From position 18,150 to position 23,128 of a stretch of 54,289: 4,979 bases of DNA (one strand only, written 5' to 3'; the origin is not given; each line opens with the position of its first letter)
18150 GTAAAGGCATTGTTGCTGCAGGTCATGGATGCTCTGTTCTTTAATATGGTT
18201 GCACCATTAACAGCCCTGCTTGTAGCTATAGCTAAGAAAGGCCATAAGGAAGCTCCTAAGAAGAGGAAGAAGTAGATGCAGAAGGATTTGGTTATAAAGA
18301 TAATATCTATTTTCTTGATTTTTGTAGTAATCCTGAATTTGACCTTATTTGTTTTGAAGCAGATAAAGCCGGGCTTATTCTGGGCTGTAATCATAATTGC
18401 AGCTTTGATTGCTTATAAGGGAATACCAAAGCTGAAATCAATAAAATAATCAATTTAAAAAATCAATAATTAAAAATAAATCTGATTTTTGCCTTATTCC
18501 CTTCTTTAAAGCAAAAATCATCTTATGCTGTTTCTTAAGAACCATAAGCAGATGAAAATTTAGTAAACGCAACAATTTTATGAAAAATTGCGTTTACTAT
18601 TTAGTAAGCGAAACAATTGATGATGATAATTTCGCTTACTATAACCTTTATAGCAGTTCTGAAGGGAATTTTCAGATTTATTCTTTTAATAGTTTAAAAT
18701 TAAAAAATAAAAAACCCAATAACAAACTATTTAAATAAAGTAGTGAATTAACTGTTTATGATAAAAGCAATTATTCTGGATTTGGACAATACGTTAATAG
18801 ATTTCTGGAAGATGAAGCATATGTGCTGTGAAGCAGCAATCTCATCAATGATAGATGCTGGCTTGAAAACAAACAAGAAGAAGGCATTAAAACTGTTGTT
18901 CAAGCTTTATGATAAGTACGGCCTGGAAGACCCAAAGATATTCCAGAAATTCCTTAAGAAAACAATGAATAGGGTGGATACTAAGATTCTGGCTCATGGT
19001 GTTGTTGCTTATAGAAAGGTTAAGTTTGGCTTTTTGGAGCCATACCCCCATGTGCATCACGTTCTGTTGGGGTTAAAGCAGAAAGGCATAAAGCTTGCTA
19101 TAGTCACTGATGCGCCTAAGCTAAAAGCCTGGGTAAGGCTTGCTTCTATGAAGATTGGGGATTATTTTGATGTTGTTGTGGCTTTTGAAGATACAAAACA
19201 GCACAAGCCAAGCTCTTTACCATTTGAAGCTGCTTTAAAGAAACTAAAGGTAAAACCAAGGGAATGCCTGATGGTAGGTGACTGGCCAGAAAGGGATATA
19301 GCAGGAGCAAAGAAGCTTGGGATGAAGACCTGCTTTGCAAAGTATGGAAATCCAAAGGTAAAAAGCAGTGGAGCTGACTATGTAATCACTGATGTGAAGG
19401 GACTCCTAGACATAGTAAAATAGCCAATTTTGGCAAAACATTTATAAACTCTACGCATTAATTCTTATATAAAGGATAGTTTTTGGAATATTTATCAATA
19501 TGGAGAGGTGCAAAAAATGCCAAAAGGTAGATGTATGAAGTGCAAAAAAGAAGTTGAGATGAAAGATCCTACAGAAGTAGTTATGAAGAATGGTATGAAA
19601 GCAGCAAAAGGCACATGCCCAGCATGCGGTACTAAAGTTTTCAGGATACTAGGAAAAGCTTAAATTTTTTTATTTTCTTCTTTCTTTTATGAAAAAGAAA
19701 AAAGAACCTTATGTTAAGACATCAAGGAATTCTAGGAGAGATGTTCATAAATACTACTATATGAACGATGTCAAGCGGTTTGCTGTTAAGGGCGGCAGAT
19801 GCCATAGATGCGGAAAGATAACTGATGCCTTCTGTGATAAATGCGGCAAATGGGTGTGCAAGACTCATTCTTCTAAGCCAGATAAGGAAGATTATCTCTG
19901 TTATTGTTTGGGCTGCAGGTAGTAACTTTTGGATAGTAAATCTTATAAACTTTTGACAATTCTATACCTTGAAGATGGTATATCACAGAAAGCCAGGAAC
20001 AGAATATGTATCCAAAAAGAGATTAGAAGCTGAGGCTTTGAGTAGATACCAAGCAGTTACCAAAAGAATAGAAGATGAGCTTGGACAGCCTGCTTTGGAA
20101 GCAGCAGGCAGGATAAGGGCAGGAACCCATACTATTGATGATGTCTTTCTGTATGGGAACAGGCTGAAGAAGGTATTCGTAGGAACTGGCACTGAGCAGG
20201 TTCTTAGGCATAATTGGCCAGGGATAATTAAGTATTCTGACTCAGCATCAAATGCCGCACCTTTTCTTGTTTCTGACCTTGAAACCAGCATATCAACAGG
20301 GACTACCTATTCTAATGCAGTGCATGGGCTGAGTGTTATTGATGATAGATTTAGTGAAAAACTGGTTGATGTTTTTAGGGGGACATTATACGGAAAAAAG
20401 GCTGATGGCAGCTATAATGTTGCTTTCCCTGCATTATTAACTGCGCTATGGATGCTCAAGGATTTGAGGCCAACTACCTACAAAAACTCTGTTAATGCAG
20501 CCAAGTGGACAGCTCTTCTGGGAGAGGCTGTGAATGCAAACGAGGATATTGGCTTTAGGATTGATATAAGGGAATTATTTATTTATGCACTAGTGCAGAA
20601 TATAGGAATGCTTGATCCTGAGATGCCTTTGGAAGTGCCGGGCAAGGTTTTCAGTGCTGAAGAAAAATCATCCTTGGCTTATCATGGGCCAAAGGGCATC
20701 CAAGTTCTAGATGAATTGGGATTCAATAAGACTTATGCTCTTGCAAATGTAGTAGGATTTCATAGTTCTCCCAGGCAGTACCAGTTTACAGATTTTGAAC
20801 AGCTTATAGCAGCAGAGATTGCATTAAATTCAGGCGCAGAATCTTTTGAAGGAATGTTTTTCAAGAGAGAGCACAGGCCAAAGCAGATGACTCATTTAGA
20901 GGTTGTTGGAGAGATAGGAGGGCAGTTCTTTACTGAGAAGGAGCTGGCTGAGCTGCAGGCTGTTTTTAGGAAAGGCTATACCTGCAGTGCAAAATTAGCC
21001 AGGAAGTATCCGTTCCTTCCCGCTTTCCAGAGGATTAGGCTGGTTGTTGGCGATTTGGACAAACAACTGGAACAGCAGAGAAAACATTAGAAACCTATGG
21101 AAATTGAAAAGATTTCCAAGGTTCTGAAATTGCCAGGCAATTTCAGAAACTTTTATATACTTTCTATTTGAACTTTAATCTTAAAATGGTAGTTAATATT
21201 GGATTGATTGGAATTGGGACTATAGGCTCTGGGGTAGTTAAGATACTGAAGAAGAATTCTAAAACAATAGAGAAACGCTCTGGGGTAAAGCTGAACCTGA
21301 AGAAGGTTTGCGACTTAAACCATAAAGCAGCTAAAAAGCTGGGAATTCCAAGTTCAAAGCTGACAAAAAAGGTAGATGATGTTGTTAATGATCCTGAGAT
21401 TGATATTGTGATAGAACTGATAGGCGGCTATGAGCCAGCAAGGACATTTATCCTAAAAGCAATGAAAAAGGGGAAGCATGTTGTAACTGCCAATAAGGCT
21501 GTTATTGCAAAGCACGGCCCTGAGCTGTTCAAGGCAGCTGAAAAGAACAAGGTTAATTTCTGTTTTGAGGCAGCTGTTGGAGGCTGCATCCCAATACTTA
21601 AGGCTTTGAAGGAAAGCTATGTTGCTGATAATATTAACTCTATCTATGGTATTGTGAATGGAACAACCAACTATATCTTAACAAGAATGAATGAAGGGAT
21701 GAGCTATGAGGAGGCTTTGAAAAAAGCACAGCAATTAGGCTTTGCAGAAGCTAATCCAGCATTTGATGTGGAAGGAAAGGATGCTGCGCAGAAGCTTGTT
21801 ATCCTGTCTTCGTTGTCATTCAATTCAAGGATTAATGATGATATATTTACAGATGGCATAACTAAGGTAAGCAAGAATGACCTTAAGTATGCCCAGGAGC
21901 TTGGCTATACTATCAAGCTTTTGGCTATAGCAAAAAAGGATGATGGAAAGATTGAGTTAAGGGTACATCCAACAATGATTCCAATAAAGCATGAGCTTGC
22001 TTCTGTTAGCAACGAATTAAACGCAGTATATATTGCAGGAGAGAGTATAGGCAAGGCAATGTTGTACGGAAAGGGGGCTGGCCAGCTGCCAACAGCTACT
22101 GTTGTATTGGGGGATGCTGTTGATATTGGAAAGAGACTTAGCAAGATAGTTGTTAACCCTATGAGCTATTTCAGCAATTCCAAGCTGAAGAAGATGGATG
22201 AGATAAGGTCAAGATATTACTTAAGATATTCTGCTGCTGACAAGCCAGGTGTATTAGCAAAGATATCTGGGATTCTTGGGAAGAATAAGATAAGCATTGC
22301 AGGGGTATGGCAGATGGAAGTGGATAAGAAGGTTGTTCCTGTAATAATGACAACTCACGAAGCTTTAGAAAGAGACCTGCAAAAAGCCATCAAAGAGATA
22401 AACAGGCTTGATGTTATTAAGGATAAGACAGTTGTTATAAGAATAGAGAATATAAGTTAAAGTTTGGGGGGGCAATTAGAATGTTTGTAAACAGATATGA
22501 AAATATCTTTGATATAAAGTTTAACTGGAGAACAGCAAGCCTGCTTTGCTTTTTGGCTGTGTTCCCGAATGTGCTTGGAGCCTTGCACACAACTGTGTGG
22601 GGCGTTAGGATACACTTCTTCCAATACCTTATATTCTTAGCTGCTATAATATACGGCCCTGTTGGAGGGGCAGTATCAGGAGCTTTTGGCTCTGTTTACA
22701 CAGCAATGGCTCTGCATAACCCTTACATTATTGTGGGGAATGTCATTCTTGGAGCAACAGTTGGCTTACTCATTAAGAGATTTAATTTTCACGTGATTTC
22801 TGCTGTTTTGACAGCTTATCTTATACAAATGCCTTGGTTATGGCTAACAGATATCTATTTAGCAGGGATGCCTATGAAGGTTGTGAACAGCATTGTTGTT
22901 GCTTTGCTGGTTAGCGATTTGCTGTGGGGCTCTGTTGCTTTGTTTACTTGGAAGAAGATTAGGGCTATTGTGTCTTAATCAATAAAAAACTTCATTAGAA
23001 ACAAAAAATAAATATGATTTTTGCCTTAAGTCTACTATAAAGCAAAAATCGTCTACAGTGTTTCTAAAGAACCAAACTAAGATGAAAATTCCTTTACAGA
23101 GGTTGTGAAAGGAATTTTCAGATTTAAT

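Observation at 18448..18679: Three-copy conserved intergenic element with three hairpins and compensatory substitutions (candidate structured RNA family or miniature repeat element)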

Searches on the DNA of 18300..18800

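Call 13: search_rna_families(source=window, start=18300, end=18800, threshold=evalue, max_evalue=10)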
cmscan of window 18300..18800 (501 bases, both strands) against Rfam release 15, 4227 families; matches with E-value up to 10: 13.
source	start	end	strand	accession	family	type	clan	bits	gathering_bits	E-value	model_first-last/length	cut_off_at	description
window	18497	18601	+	RF02618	SSRC34_2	Gene; sRNA;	-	19.9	48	0.9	1-125/125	no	Streptococcus sRNA 34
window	18318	18457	-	RF01579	RUF2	Gene; sRNA;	-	19.5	90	2.4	1-154/154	no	Plasmodium RNA of unknown function RUF2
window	18466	18537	+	RF00616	LhrC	Gene; sRNA;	CL00114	18.1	110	3.9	1-111/111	no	Listeria LhrC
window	18311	18367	+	RF00440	SNORD37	Gene; snRNA; snoRNA; CD-box;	-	15.9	45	2.6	1-65/65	no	Small nucleolar RNA SNORD37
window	18619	18678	+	RF01305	sR51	Gene; snRNA; snoRNA; CD-box;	-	14.5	38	3.6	1-56/56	no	Small nucleolar RNA sR51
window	18616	18641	+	RF01122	sR39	Gene; snRNA; snoRNA; CD-box;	-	13.5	50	0.67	1-56/56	no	Small nucleolar RNA sR39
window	18613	18691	+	RF00321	snoZ247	Gene; snRNA; snoRNA; CD-box;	-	13.3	38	8.1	1-139/139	no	Small nucleolar RNA Z247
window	18385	18435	+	RF00054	SNORD25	Gene; snRNA; snoRNA; CD-box;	CL00049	13.3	39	9.2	27-81/87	no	Small nucleolar RNA SNORD25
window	18490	18529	-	RF01196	snoZ30a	Gene; snRNA; snoRNA; CD-box;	-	13.2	80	5.6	1-92/92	no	Small nucleolar RNA Z30a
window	18474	18520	+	RF01822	RsaJ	Gene; sRNA;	-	12.6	100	1.6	245-287/287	no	RNA Staph. aureus A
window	18532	18595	-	RF02610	BSR0709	Gene; sRNA;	-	9.2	382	4.6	1-318/318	no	Brucella sRNA 0709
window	18525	18629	-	RF02709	TeloSII_ncR43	Gene; sRNA;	-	9.2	298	9.7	1-277/277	no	TeloSII non coding RNA 43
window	18402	18472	-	RF02610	BSR0709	Gene; sRNA;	-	9.1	382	4.9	1-318/318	no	Brucella sRNA 0709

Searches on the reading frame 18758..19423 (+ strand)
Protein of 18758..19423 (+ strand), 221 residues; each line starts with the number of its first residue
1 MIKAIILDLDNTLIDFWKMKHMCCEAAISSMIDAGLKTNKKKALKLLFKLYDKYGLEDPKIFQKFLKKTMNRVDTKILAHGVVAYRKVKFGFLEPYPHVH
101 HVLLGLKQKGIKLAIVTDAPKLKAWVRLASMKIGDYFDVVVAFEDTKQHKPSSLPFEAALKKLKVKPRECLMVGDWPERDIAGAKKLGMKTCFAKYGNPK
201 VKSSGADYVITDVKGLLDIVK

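Call 12: search_protein_families(library=pfam, proteins=[window:18758-19423:+], max_evalue=0.001)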
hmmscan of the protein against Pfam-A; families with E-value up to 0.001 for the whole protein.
window:18758-19423:+ (221 aa): 4 families
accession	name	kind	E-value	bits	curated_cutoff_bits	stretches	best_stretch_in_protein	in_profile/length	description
PF13419.12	HAD_2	-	2.3e-31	109.7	23.8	1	5-193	1-177/178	Haloacid dehalogenase-like hydrolase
PF00702.32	Hydrolase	-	9.7e-29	101.6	26.4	1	2-188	1-191/191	haloacid dehalogenase-like hydrolase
PF13242.12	Hydrolase_like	-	1.2e-12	48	22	1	149-214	3-73/75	HAD-hyrolase-like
PF12710.13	HAD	-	0.00081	20.3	27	1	5-143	1-130/189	haloacid dehalogenase-like hydrolase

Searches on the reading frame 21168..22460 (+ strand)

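Call 12: search_protein_families(library=pfam, proteins=[window:21168-22460:+], max_evalue=0.001)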
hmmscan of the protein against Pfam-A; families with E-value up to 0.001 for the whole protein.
window:21168-22460:+ (430 aa): 5 families
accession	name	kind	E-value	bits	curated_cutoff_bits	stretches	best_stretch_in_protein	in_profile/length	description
PF00742.24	Homoserine_dh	-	5.5e-59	199.3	22.9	1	142-317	1-172/173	Homoserine dehydrogenase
PF03447.22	NAD_binding_3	-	1.4e-24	87.5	24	1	15-134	1-116/116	Homoserine dehydrogenase, NAD binding domain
PF01842.31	ACT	-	9.5e-10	38.5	27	1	350-414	1-64/66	ACT domain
PF22629.2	ACT_AHAS_ss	-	3.4e-07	30.8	27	1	356-417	5-66/67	AHAS small subunit-like ACT domain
PF01408.29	GFO_IDH_MocA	-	2.4e-05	25.5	24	1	9-107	1-91/120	Oxidoreductase family, NAD-binding Rossmann fold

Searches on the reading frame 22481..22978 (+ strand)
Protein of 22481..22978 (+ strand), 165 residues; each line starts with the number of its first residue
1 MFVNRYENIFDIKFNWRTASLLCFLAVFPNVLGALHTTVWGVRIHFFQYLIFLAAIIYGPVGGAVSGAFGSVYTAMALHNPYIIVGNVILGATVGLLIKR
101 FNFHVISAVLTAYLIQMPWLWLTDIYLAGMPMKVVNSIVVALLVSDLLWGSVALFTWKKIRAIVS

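Call 12: search_protein_families(library=pfam, proteins=[window:22481-22978:+], max_evalue=0.001)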
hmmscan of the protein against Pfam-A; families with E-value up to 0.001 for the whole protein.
window:22481-22978:+ (165 aa): 2 families
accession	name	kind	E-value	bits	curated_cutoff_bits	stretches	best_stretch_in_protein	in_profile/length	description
PF07155.17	ECF-ribofla_trS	-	0.00011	22.6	26.7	1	41-148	34-167/172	ECF-type riboflavin transporter, S component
PF12822.12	ECF_trnsprt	-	0.0009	19.7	30.7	0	31-144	25-152/169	ECF transporter, substrate-specific component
